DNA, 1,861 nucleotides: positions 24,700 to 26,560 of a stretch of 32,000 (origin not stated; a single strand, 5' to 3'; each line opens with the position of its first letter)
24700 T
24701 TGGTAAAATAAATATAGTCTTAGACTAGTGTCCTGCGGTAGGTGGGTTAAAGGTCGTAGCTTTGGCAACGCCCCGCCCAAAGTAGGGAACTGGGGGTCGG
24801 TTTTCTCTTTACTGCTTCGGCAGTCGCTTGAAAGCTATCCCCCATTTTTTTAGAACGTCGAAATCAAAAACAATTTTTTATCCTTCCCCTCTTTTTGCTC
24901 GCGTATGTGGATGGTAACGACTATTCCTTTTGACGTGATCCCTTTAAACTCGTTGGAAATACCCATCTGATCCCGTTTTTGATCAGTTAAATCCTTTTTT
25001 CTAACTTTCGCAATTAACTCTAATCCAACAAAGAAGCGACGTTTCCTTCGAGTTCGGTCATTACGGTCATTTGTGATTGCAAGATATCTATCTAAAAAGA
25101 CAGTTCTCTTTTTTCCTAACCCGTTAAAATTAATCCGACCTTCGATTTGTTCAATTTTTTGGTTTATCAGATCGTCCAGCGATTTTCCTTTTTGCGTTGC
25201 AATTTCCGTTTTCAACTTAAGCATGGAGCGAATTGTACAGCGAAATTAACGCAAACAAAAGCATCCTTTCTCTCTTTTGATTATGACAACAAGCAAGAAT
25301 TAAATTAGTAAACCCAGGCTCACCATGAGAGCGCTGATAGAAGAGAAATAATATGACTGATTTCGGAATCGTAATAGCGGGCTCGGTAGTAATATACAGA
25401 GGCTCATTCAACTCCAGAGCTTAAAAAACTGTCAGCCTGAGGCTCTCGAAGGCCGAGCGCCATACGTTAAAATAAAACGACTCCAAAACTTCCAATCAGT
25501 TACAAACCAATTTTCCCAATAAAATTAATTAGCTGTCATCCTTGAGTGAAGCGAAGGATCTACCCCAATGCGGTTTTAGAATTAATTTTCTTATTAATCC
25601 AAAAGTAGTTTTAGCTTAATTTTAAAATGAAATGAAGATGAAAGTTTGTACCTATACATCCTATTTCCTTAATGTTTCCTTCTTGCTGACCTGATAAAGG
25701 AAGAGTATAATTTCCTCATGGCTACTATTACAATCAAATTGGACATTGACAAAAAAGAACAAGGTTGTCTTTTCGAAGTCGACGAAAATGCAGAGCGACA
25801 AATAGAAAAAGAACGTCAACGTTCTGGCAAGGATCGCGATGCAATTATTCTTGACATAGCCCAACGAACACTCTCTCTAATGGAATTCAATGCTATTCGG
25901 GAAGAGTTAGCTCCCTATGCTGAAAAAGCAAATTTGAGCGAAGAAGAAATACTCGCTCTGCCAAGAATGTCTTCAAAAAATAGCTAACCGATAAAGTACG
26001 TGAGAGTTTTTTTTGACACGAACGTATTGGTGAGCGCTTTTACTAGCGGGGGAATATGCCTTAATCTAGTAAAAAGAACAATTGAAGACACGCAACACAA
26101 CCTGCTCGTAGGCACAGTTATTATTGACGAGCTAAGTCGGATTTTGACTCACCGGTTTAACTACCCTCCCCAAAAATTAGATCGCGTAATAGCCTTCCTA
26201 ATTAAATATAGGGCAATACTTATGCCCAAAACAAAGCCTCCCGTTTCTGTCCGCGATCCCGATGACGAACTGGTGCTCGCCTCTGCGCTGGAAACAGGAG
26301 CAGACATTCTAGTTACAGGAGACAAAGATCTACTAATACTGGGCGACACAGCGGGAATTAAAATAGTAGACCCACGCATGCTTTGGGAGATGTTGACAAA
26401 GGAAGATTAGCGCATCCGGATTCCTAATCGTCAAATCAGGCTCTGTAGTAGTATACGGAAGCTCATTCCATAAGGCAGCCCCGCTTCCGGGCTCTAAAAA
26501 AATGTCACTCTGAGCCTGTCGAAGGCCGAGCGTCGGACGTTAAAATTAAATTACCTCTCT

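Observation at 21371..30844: Rhs-anchored array of seven toxin/antidote modules in which type II TA operons occupy orphan-toxin slots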

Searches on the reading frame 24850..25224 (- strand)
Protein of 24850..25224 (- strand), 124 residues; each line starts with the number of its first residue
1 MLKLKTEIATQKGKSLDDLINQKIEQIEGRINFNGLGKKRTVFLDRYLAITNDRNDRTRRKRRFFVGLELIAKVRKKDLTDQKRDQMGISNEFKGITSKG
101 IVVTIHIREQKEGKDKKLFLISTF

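Call 5: search_protein_families(library=pfam, max_evalue=0.01, proteins=[window:24850-25224:-])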
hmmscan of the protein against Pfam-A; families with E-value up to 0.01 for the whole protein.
window:24850-25224:- (124 aa): 0 families

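Call 32: search_protein_families(library=ncbifam, max_evalue=0.01, proteins=[window:24850-25224:-])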
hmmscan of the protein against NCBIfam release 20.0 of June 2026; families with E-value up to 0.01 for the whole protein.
window:24850-25224:- (124 aa): 0 families

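Call 40: search_protein_families(library=padloc, max_evalue=0.001, proteins=[window:24850-25224:-])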
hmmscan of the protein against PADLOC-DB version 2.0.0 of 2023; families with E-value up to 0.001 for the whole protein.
window:24850-25224:- (124 aa): 0 families

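Call 44: find_homologous_proteins(query=window:24850-25224:-, max_evalue=0.001)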
Query window:24850-25224:- (124 aa): 1 proteins with E <= 0.001 among 8 candidates.
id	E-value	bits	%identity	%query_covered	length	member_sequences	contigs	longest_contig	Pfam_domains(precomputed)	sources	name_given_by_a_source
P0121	1.1e-70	253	100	100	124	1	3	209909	-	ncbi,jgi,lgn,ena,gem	-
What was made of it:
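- Tried and rejected: No homologue by word index (call 44).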

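Call 50: search_protein_representatives(protein=window:24850-25224:-)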
Query: 124 residues. Proteins with E-value up to 0.001 (for the whole library): 43; up to 1e-10: 18; up to 1e-30: 0. The best 43 are listed.
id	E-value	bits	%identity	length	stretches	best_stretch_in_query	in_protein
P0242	2.0e-30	121.3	54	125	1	1-124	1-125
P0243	3.1e-30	120.7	52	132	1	1-124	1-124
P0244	4.1e-27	110.7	51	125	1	2-124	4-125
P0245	9.1e-19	83.8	43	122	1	2-124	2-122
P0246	2.3e-18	82.5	51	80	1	46-124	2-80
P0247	4.7e-17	78.3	47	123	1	3-124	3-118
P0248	2.1e-16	76.2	45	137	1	2-124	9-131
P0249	2.8e-16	75.7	34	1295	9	28-59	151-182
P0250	4.6e-16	75.1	47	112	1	2-101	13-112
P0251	9.4e-16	74.1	44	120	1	9-124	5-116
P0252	3.3e-13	65.9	54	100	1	56-124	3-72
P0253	4.1e-13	65.6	37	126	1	1-124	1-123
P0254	3.7e-12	62.5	55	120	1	60-124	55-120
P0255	1.2e-11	60.9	40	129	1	2-124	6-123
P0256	1.2e-11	60.9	39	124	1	4-124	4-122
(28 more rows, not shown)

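Call 52: search_solved_structures(query=A2, max_evalue=10)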
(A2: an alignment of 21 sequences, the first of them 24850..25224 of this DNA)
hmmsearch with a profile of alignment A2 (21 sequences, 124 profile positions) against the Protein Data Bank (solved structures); distinct sequences matched with E-value up to 10: 3.
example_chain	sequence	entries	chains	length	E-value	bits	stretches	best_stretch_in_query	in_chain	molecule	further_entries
5h28_A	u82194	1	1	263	0.3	14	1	29-96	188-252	Oxysterol-binding protein homolog 1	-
5h2c_A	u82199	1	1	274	0.34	13.8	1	29-96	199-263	Oxysterol-binding protein homolog 1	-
4l7m_A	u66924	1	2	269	0.36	13.7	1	50-102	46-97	Putative uncharacterized protein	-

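Call 53: search_protein_families(library=pfam, alignment_id=A2, max_evalue=1)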
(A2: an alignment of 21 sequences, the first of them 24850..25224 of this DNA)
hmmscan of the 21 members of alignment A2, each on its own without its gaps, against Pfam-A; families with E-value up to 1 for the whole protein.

A. member 1, window:24850-25224:- (124 aa): 0 families

B. families by the number of members that match (of 21 scanned): 11 families
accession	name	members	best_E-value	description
PF14506.12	CppA_N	1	3.8e-06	CppA N-terminal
PF19486.4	DUF6022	1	0.019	Family of unknown function (DUF6022)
PF23429.1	DUF7116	1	0.02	Family of unknown function (DUF7116)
PF05771.16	Pox_A31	1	0.021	Poxvirus A31 protein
PF05852.16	DUF848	1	0.025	Gammaherpesvirus protein of unknown function (DUF848)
PF19064.5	DUF5760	1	0.025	Family of unknown function (DUF5760)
PF00634.23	BRCA2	1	0.027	BRCA2 repeat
PF13433.12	Peripla_BP_5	1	0.075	Periplasmic binding protein domain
PF17797.7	RL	1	0.13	RL domain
PF23183.1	bHLH_NPAS4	1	0.31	NPAS4 bHLH domain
PF23175.1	bHLH_STRA8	1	0.74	Stimulated by retinoic acid gene 8 protein bHLH domain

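Call 58: predict_structure(alignment_id=A2)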
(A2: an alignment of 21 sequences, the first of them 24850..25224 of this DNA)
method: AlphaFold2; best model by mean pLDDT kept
length: 124 residues; sequences in the alignment: 21
mean_pLDDT: 97.3   pTM: 0.89
mean pLDDT of the five models: 97.3, 97.3, 97.1, 96.9, 96.9
residues with pLDDT >= 90: 124; 70-90: 0; 50-70: 0; < 50: 0
segments of 3 or more residues with pLDDT < 50: none
pLDDT, mean of each block of 10 residues (from residue 1): 97 97 98 98 97 97 99 98 96 98 98 96 96
secondary structure, 60 per line:
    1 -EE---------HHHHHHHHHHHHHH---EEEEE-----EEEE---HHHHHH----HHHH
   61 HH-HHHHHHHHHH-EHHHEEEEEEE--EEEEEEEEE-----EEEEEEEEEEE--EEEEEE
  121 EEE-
elements in order: H13-26 E30-34 E40-43 H47-52 H57-62 H64-73 E79-85 E88-96 E102-112 E115-123
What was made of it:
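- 24850..25224 (-): ORF124: a basic 124-aa protein of a small uncharacterised family. AF2 pLDDT 97.3 (call 58).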

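Call 60: fold_search(model_id=the predicted structure, library=pdb)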
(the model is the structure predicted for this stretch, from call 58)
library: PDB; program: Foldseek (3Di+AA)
matches with E <= 10: 485; with E <= 0.001: 0
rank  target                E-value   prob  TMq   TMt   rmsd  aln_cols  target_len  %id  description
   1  5uwb_A                2.6e-01  0.23  0.31  0.23  10.3       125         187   13  Re-refined 4FCZ: lipid-bound crystal structure of toluene-tolerance protein from Pseudomonas putida (released 2017-04-19)
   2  3ecf_A                2.9e-01  0.75  0.26  0.25   3.7        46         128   13  Crystal structure of an ntf2-like protein (ava_4193) from anabaena variabilis atcc 29413 at 1.90 A resolution (released 2008-09-30)
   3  6exp_F                3.1e-01  0.38  0.32  0.37  11.7       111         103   12  Crystal structure of the SIRV3 AcrID1 (gp02) anti-CRISPR protein (released 2018-01-31)
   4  6exp_A                3.2e-01  0.69  0.26  0.33   2.9        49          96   10  Crystal structure of the SIRV3 AcrID1 (gp02) anti-CRISPR protein (released 2018-01-31)
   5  6cp9_E                4.4e-01  0.21  0.27  0.27   7.7        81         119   12  Contact-dependent growth inhibition toxin - immunity protein complex from Klebsiella pneumoniae 342 (released 2019-03-13)
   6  6cp9_A                4.6e-01  0.33  0.32  0.33   7.4        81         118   17  Contact-dependent growth inhibition toxin - immunity protein complex from Klebsiella pneumoniae 342 (released 2019-03-13)
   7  6cp9_G                4.9e-01  0.38  0.25  0.28   4.2        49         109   16  Contact-dependent growth inhibition toxin - immunity protein complex from Klebsiella pneumoniae 342 (released 2019-03-13)
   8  4fcz_A                6.2e-01  0.25  0.27  0.20   6.2        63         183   21  Crystal Structure of Toluene-tolerance protein from Pseudomonas putida (strain KT2440), Northeast Structural Genomics  (released 2013-02-13)
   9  6exp_B                6.2e-01  0.23  0.31  0.37  11.8       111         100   12  Crystal structure of the SIRV3 AcrID1 (gp02) anti-CRISPR protein (released 2018-01-31)
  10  7vd7_A                8.4e-01  0.54  0.25  0.31   4.0        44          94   14  Toxin - Antitoxin complex from Salmonella enterica serovar Typhimurium (released 2022-09-14)
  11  3djw_A                9.4e-01  0.44  0.26  0.32   3.3        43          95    9  The thermo- and acido-stable ORF-99 from the archaeal virus AFV1 (released 2009-06-16)
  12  3df6_A                9.4e-01  0.44  0.25  0.30   3.5        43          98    9  The thermo- and acido-stable ORF-99 from the archaeal virus AFV1 (released 2009-06-16)
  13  3olo_A                9.4e-01  0.06  0.24  0.26   8.6       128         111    9  Crystal structure of a PAS domain from two-component sensor histidine kinase (released 2010-09-15)
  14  8js6_C                9.4e-01  0.06  0.20  0.14  14.2       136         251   12  Dimeric PAS domains of oxygen sensor FixL in complex with cyanide-bound ferric heme (released 2024-06-26)
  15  3kzt_A                1.1e+00  0.21  0.25  0.24   3.4        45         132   11  Crystal structure of Protein of unknown function (NP_812423.1) from BACTEROIDES THETAIOTAOMICRON VPI-5482 at 2.10 A re (released 2010-02-02)
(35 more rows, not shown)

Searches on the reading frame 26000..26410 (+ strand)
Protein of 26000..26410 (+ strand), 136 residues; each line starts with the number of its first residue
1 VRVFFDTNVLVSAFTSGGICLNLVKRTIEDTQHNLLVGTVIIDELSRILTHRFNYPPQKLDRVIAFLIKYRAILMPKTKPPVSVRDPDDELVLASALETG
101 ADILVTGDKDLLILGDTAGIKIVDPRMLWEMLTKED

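Call 5: search_protein_families(library=pfam, max_evalue=0.01, proteins=[window:26000-26410:+])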
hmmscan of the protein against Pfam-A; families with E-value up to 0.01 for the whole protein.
window:26000-26410:+ (136 aa): 4 families
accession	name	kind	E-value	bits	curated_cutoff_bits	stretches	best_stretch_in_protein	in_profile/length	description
PF13470.12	PIN_3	-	7.1e-15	56.3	27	1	2-110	1-115/115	PIN domain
PF01850.27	PIN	-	4.3e-07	31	23.6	1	3-111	1-114/120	PIN domain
PF16289.11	PIN_12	-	0.00017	22.5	32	1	3-64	1-63/172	PIN domain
PF10130.15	PIN_2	-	0.0013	19.4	22.4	1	82-115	87-119/133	PIN domain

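Call 32: search_protein_families(library=ncbifam, max_evalue=0.01, proteins=[window:26000-26410:+])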
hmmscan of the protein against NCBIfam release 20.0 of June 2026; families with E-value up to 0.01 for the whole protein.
window:26000-26410:+ (136 aa): 2 families
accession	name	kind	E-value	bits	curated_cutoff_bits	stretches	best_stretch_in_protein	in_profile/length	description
TIGR00305.1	TIGR00305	equivalog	9.1e-13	48.5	29.15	1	2-114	1-115/115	putative toxin-antitoxin system toxin component, PIN family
NF003344.0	PRK04358.1-5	equivalog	0.0026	17.1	241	1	82-133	139-187/194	hypothetical protein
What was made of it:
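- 25718..26410 (+): vapBC-1: an 89-aa antitoxin candidate (25718-25987) and a 136-aa PIN_3 toxin (26000-26410, GTG start). The 3' end lies 5 nt from the stub. PF13470, E 7e-15; TIGR00305, E 9e-13 (calls 5, 32).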

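Call 40: search_protein_families(library=padloc, max_evalue=0.001, proteins=[window:26000-26410:+])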
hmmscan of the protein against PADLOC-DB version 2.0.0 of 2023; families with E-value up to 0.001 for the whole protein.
window:26000-26410:+ (136 aa): 0 families
